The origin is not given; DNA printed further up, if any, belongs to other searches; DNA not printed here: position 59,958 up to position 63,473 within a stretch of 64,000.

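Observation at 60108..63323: ECF-like sigma factor fused to an ~880-aa soluble domain of unknown function, with no anti-sigma gene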

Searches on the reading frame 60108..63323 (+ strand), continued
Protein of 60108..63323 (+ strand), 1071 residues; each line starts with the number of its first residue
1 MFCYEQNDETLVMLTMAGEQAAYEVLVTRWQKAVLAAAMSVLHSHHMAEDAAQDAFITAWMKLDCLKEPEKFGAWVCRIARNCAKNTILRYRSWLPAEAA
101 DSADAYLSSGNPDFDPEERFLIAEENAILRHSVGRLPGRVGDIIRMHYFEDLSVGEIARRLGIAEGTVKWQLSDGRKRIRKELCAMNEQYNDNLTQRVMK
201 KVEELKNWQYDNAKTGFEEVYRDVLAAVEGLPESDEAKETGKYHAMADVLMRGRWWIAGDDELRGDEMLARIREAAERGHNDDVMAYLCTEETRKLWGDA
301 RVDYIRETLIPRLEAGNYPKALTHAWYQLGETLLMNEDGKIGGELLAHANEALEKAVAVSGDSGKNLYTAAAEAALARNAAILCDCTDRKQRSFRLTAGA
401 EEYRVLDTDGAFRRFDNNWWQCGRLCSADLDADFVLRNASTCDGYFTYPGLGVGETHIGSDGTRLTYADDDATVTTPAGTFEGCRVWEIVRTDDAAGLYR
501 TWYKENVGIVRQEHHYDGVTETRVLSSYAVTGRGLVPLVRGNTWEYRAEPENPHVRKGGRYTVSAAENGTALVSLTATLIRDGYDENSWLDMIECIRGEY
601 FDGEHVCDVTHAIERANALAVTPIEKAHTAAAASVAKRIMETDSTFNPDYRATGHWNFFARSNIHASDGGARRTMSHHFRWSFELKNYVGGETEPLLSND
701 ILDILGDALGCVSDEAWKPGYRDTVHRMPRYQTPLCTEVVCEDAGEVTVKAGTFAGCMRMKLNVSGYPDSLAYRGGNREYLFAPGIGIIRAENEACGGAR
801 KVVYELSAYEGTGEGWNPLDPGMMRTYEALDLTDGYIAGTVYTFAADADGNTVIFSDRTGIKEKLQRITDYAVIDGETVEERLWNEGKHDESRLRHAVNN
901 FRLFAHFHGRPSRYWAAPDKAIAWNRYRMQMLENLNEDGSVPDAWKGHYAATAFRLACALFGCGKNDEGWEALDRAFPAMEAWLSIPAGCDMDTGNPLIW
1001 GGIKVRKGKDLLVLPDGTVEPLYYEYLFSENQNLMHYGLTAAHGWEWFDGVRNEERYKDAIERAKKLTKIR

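Call 66: find_homologous_proteins(query=P0164, max_evalue=1e-20)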
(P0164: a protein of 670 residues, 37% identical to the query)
Query P0164 (670 aa): 269 proteins with E <= 1e-20 among 8000 candidates; the best 120 are listed.
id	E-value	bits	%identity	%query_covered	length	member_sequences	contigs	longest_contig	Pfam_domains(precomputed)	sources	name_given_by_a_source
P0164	0.0e+0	1587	100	100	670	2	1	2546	PF21347.3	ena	-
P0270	0.0e+0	1428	90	100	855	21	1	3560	PF07638.18,PF04545.23,PF04542.21,PF08281.19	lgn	-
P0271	0.0e+0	1390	87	100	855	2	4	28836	PF07638.18,PF21347.3,PF04545.23,PF04542.21,PF08281.19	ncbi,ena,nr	ncbi:MAG: sigma-70 family RNA polymerase sigma factor [Clostridia bacterium]|nr:sigma-70 family RNA 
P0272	2.3e-274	930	59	100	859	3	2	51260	PF07638.18,PF21347.3,PF04545.23,PF04542.21,PF08281.19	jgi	-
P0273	9.0e-274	928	60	100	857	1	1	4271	PF04545.23,PF04542.21,PF08281.19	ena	-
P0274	3.5e-263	893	59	100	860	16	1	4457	PF07638.18,PF04545.23,PF04542.21,PF08281.19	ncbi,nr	ncbi:MAG: RNA polymerase sigma factor [Clostridia bacterium]|nr:RNA polymerase sigma factor [Clostri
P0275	5.6e-222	757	51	100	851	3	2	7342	PF07638.18,PF04545.23,PF04542.21,PF08281.19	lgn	-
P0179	3.3e-211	722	50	97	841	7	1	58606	PF07638.18,PF04545.23,PF04542.21,PF08281.19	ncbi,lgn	-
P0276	1.6e-206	706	50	98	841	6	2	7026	PF07638.18,PF04545.23,PF04542.21,PF08281.19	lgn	-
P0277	4.9e-144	500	34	97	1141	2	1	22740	PF21347.3,PF04545.23,PF04542.21,PF08281.19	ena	-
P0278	2.4e-141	491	42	98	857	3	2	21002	PF21347.3,PF04545.23,PF04542.21,PF08281.19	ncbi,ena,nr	ncbi:MAG: RNA polymerase sigma factor [Clostridia bacterium]|nr:RNA polymerase sigma factor [Clostri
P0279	1.4e-140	488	40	99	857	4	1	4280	PF21347.3,PF04545.23,PF04542.21,PF08281.19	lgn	-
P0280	1.5e-139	485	41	98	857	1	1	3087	PF07638.18,PF21347.3,PF04545.23,PF04542.21,PF08281.19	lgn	-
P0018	1.7e-139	485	41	98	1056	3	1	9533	PF07638.18,PF21347.3,PF04545.23,PF04542.21,PF08281.19,PF07719.24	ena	-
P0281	3.2e-139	484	40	99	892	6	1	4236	PF07638.18,PF04545.23,PF04542.21,PF08281.19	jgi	-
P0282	2.1e-138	481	39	97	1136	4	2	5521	PF21347.3,PF04545.23,PF04542.21,PF08281.19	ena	-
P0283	3.5e-138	480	39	97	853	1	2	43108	PF04545.23,PF04542.21,PF08281.19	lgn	-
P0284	3.7e-137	477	41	98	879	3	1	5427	PF04545.23,PF04542.21,PF08281.19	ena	-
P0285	2.0e-136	474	42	99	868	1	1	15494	PF21347.3,PF04545.23,PF04542.21,PF08281.19,PF07719.24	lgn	-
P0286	6.7e-136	473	40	98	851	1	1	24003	PF04545.23,PF04542.21,PF08281.19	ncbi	-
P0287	1.6e-135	471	41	98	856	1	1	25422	PF21347.3,PF04545.23,PF04542.21,PF08281.19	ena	-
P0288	4.0e-135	470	39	97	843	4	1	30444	PF21347.3,PF04545.23,PF04542.21,PF08281.19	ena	-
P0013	5.2e-135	470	41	98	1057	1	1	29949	PF07638.18,PF21347.3,PF04545.23,PF04542.21,PF08281.19,PF07719.24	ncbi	-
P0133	5.6e-135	470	38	98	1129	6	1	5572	PF21347.3,PF04545.23,PF04542.21,PF08281.19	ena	-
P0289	9.6e-135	469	41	98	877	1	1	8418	PF04545.23,PF04542.21,PF08281.19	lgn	-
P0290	1.5e-134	468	40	98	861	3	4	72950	PF07638.18,PF04545.23,PF04542.21,PF08281.19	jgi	-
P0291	6.9e-134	466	40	98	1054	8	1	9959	PF21347.3,PF04545.23,PF04542.21,PF08281.19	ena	-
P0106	1.1e-133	465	40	98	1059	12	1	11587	PF07638.18,PF21347.3,PF04545.23,PF04542.21,PF08281.19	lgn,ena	-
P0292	1.3e-133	465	39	98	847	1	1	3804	PF04545.23,PF04542.21,PF08281.19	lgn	-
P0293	1.4e-132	462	39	99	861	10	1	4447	PF07638.18,PF21347.3,PF04545.23,PF04542.21,PF08281.19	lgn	-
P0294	2.3e-132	461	40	97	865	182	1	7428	PF21347.3,PF04545.23,PF04542.21,PF08281.19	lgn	-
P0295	5.3e-132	460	40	97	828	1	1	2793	PF07638.18,PF21347.3,PF04545.23,PF04542.21,PF08281.19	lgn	-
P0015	9.9e-132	459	39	98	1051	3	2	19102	PF00515.35,PF07638.18,PF21347.3,PF04545.23,PF04542.21,PF08281.19,PF13181.13,PF07719.24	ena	-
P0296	1.6e-131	458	40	98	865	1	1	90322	PF07638.18,PF21347.3,PF04545.23,PF04542.21,PF08281.19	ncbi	-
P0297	3.8e-131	457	39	99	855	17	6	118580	PF21347.3,PF04545.23,PF04542.21,PF08281.19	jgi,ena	-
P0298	4.8e-131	457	39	100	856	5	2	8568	PF07638.18,PF21347.3,PF04545.23,PF04542.21,PF08281.19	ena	-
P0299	1.0e-130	456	39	98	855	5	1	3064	PF21347.3,PF04545.23,PF04542.21,PF08281.19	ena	-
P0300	1.4e-130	455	56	55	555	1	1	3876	PF07638.18,PF04545.23,PF04542.21,PF08281.19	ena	-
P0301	3.1e-130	454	39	100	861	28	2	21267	PF04545.23,PF04542.21,PF08281.19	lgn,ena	-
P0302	3.5e-130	454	40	99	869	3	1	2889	PF21347.3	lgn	-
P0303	1.8e-129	452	38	98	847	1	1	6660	PF04545.23,PF04542.21,PF08281.19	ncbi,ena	-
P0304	6.9e-129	450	37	98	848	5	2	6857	PF04545.23,PF04542.21,PF08281.19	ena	-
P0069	9.2e-129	449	39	98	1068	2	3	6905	PF07638.18,PF21347.3,PF04545.23,PF04542.21,PF08281.19,PF07719.24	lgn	-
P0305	1.8e-128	448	39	100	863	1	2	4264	PF07638.18,PF04545.23,PF04542.21,PF08281.19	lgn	-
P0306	2.7e-128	448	39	99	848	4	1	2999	PF00515.35,PF21347.3,PF04545.23,PF04542.21,PF08281.19,PF07719.24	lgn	-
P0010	3.0e-128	447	40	99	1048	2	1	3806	PF07638.18,PF04545.23,PF04542.21,PF08281.19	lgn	-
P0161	7.0e-128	446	40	100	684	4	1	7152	PF21347.3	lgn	-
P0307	9.7e-128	446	38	98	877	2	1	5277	PF21347.3,PF04545.23,PF04542.21,PF08281.19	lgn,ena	-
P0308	2.2e-127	445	39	99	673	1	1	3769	PF21347.3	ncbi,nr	ncbi:MAG: hypothetical protein IJX62_10015, partial [Clostridia bacterium]|nr:hypothetical protein [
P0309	2.6e-127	444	39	98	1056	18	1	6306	PF21347.3,PF04545.23,PF04542.21,PF08281.19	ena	-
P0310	1.3e-126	442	38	98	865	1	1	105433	PF04545.23,PF04542.21,PF08281.19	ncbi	-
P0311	2.3e-126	441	39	99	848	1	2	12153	PF00515.35,PF21347.3,PF04545.23,PF04542.21,PF08281.19,PF13181.13,PF07719.24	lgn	-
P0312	3.1e-126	441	38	99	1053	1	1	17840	PF21347.3,PF04545.23,PF04542.21,PF08281.19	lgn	-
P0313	4.3e-126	440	39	99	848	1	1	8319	PF00515.35,PF21347.3,PF04545.23,PF04542.21,PF08281.19,PF13181.13,PF07719.24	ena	-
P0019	4.6e-126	440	39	99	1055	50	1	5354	PF21347.3,PF04545.23,PF04542.21,PF08281.19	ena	-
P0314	4.8e-126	440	39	99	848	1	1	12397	PF00515.35,PF21347.3,PF04545.23,PF04542.21,PF08281.19,PF13181.13,PF07719.24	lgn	-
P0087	5.5e-126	440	38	99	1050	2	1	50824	PF21347.3,PF04545.23,PF04542.21,PF08281.19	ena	-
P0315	5.7e-126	440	39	99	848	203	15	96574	PF00515.35,PF21347.3,PF04545.23,PF04542.21,PF08281.19,PF07719.24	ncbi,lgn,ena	-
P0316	9.4e-126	439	39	99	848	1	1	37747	PF00515.35,PF21347.3,PF04545.23,PF04542.21,PF08281.19,PF13181.13,PF07719.24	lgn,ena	-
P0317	1.1e-125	439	38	98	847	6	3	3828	PF04545.23,PF04542.21,PF08281.19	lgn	-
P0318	1.2e-125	439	39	99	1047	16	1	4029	PF07638.18,PF21347.3,PF04545.23,PF04542.21,PF08281.19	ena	-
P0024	1.3e-125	439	38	99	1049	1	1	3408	PF07638.18,PF21347.3,PF04545.23,PF04542.21,PF08281.19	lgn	-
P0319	2.1e-125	438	39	99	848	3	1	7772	PF00515.35,PF21347.3,PF04545.23,PF04542.21,PF08281.19,PF13181.13,PF07719.24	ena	-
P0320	3.5e-125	437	39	98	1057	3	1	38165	PF07638.18,PF21347.3,PF04545.23,PF04542.21,PF08281.19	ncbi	-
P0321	4.0e-125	437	38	99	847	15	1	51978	PF00515.35,PF21347.3,PF04545.23,PF04542.21,PF08281.19,PF13181.13,PF07719.24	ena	-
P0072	4.1e-125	437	38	99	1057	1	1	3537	PF21347.3,PF04545.23,PF04542.21,PF08281.19,PF07719.24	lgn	-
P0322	4.2e-125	437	39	97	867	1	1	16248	PF21347.3,PF04545.23,PF04542.21,PF08281.19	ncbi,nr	ncbi:MAG: RNA polymerase sigma factor [Clostridia bacterium]|nr:RNA polymerase sigma factor [Clostri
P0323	4.7e-125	437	39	99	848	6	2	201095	PF00515.35,PF21347.3,PF04545.23,PF04542.21,PF08281.19,PF13181.13,PF07719.24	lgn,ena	-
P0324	6.8e-125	436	38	96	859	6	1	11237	PF11306.16,PF07638.18,PF04545.23,PF04542.21,PF08281.19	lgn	-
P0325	1.1e-124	436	39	99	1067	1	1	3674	PF21347.3,PF04545.23,PF04542.21,PF08281.19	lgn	-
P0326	1.4e-124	435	39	98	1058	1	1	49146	PF21347.3,PF04545.23,PF04542.21,PF08281.19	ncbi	-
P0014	1.5e-124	435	38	98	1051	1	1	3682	PF07638.18,PF21347.3,PF04545.23,PF04542.21,PF08281.19,PF07719.24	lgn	-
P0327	2.1e-124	435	39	98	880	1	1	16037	PF21347.3,PF04545.23,PF04542.21,PF08281.19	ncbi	-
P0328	2.6e-124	434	38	99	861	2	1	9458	PF07638.18,PF04545.23,PF04542.21,PF08281.19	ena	-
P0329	2.6e-124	434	39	99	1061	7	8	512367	PF07638.18,PF21347.3,PF04545.23,PF04542.21,PF08281.19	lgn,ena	-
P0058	3.8e-124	434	38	100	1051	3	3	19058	PF07638.18,PF21347.3,PF04545.23,PF04542.21,PF08281.19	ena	-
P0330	5.0e-124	434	38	96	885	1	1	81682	PF04545.23,PF04542.21,PF08281.19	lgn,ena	-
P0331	5.4e-124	433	40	97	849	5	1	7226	PF21347.3,PF04545.23,PF04542.21,PF08281.19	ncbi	-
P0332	5.9e-124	433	38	99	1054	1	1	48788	PF21347.3,PF04545.23,PF04542.21,PF08281.19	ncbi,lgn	-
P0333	6.2e-124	433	39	99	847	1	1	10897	PF00515.35,PF21347.3,PF04545.23,PF04542.21,PF08281.19,PF13181.13,PF07719.24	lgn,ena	-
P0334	6.8e-124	433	38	99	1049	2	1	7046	PF07638.18,PF21347.3,PF04545.23,PF04542.21,PF08281.19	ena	-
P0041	8.6e-124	433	39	99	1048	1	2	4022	PF07638.18,PF21347.3,PF04545.23,PF04542.21,PF08281.19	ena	-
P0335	9.6e-124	433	38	99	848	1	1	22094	PF00515.35,PF21347.3,PF04545.23,PF04542.21,PF08281.19,PF13181.13,PF07719.24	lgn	-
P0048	1.3e-123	432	39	98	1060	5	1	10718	PF07638.18,PF21347.3,PF04545.23,PF04542.21,PF08281.19,PF07719.24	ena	-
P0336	1.4e-123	432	39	98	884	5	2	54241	PF07638.18,PF21347.3,PF04545.23,PF04542.21,PF08281.19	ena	-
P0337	1.4e-123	432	39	100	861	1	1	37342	PF04545.23,PF04542.21,PF08281.19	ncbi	-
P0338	1.7e-123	432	38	99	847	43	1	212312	PF00515.35,PF21347.3,PF04545.23,PF04542.21,PF08281.19,PF13181.13,PF07719.24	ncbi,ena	-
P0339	1.8e-123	432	39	98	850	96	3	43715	PF00515.35,PF21347.3,PF04545.23,PF04542.21,PF08281.19,PF13181.13,PF07719.24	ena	-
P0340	2.3e-123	431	38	99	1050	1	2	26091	PF07638.18,PF21347.3,PF04545.23,PF04542.21,PF08281.19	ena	-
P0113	2.3e-123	431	37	99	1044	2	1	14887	PF07638.18,PF21347.3,PF04545.23,PF04542.21,PF08281.19,PF07719.24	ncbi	-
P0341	2.6e-123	431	39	99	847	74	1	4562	PF00515.35,PF21347.3,PF04545.23,PF04542.21,PF08281.19,PF07719.24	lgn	-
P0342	3.4e-123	431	39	97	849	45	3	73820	PF00515.35,PF21347.3,PF04545.23,PF04542.21,PF08281.19,PF13181.13,PF07719.24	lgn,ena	-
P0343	5.7e-123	430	38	98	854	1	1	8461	PF07638.18,PF21347.3,PF04545.23,PF04542.21,PF08281.19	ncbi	-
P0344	1.2e-122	429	39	99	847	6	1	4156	PF00515.35,PF21347.3,PF04545.23,PF04542.21,PF08281.19,PF07719.24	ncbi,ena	-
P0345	1.4e-122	429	39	99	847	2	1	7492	PF00515.35,PF21347.3,PF04545.23,PF04542.21,PF08281.19,PF13181.13,PF07719.24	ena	-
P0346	2.2e-122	428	39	99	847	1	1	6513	PF00515.35,PF21347.3,PF04545.23,PF04542.21,PF08281.19,PF07719.24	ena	-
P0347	2.5e-122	428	39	97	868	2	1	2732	PF21347.3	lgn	-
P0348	4.7e-122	427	38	99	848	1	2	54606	PF21347.3,PF04545.23,PF04542.21,PF08281.19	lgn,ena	-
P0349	4.8e-122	427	37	99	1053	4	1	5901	PF21347.3,PF04545.23,PF04542.21,PF08281.19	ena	-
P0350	5.0e-122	427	38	99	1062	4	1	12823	PF21347.3,PF04545.23,PF04542.21,PF08281.19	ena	-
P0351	1.0e-121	426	39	99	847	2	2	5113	PF00515.35,PF21347.3,PF04545.23,PF04542.21,PF08281.19,PF13181.13,PF07719.24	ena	-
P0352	1.2e-121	426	37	99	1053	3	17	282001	PF05263.18,PF07638.18,PF21347.3,PF04545.23,PF04542.21,PF08281.19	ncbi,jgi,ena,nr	ncbi:MAG: RNA polymerase sigma factor [Ruminococcaceae bacterium]|nr:RNA polymerase sigma factor [Os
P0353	1.3e-121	426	40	96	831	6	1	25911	PF07638.18,PF21347.3,PF04545.23,PF04542.21,PF08281.19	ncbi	-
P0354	1.4e-121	425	38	98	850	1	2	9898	PF04545.23,PF04542.21,PF08281.19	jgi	-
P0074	1.5e-121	425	38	100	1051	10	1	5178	PF07638.18,PF21347.3,PF04545.23,PF04542.21,PF08281.19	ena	-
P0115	1.8e-121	425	39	98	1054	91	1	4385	PF07638.18,PF21347.3,PF04545.23,PF04542.21,PF08281.19,PF07719.24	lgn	-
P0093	1.9e-121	425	38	99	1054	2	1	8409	PF07638.18,PF04545.23,PF04542.21,PF08281.19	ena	-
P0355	2.0e-121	425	38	98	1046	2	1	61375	PF21347.3,PF04545.23,PF04542.21,PF08281.19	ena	-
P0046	2.0e-121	425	38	99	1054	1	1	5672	PF21347.3,PF04545.23,PF04542.21,PF08281.19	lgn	-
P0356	2.1e-121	425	39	99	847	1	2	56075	PF00515.35,PF21347.3,PF04545.23,PF04542.21,PF08281.19,PF13181.13,PF07719.24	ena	-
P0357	2.1e-121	425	39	98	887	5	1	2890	PF21347.3,PF04545.23,PF04542.21,PF08281.19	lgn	-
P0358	2.3e-121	425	39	99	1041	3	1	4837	PF21347.3,PF04545.23,PF04542.21,PF08281.19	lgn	-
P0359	2.5e-121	425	39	98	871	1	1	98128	PF21347.3,PF04545.23,PF04542.21,PF08281.19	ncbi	-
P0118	3.0e-121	424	37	97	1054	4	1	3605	PF07638.18,PF21347.3,PF04545.23,PF04542.21,PF08281.19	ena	-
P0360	5.4e-121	423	38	98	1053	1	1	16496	PF07638.18,PF21347.3,PF04545.23,PF04542.21,PF08281.19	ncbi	-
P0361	5.9e-121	423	37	99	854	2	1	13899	PF04545.23,PF04542.21,PF08281.19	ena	-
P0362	6.0e-121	423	39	99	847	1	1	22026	PF00515.35,PF21347.3,PF04545.23,PF04542.21,PF08281.19,PF13181.13,PF07719.24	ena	-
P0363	7.1e-121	423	37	99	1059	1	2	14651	PF07638.18,PF21347.3,PF04545.23,PF04542.21,PF08281.19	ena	-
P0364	8.4e-121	423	38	95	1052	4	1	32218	PF21347.3,PF04545.23,PF04542.21,PF08281.19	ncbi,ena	-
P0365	1.1e-120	422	39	99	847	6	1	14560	PF00515.35,PF21347.3,PF04545.23,PF04542.21,PF08281.19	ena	-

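Call 67: find_encoding_contigs(protein=P0161, flank=4000, max_places=3)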
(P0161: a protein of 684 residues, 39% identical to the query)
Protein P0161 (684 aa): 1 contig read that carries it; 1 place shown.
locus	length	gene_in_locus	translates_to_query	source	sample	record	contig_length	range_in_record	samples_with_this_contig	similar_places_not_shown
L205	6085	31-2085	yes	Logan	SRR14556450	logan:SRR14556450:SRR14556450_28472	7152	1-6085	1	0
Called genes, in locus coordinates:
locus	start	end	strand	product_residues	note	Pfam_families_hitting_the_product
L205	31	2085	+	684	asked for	PF21347:DUF3108_like (weak)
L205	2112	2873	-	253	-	PF07883:Cupin_2 (weak), PF00165:HTH_AraC (weak), PF12833:HTH_18, PF00165:HTH_AraC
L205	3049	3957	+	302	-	PF00480:ROK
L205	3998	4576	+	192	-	PF13580:SIS_2, PF01380:SIS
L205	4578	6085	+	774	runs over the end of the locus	PF01915:Glyco_hydro_3_C, PF14310:Fn3-like, PF00933:Glyco_hydro_3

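Call 68: find_encoding_contigs(protein=window:60108-63323:+, flank=10000, max_places=4)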
Protein window:60108-63323:+ (1071 aa): 1 contig read that carries it; 1 place shown.
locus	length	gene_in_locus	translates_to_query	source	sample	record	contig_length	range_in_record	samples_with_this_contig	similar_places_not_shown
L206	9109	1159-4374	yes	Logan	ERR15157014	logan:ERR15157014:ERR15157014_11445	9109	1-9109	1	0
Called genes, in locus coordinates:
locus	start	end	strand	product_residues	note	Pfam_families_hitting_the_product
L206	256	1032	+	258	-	PF13489:Methyltransf_23, PF13649:Methyltransf_25, PF13847:Methyltransf_31, PF08241:Methyltransf_11, PF08242:Methyltransf_12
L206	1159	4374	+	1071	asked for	PF04542:Sigma70_r2, PF04545:Sigma70_r4, PF08281:Sigma70_r4_2, PF21347:DUF3108_like (faint)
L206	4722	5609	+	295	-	PF08032:SpoU_sub_bind, PF00588:SpoU_methylase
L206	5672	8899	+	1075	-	-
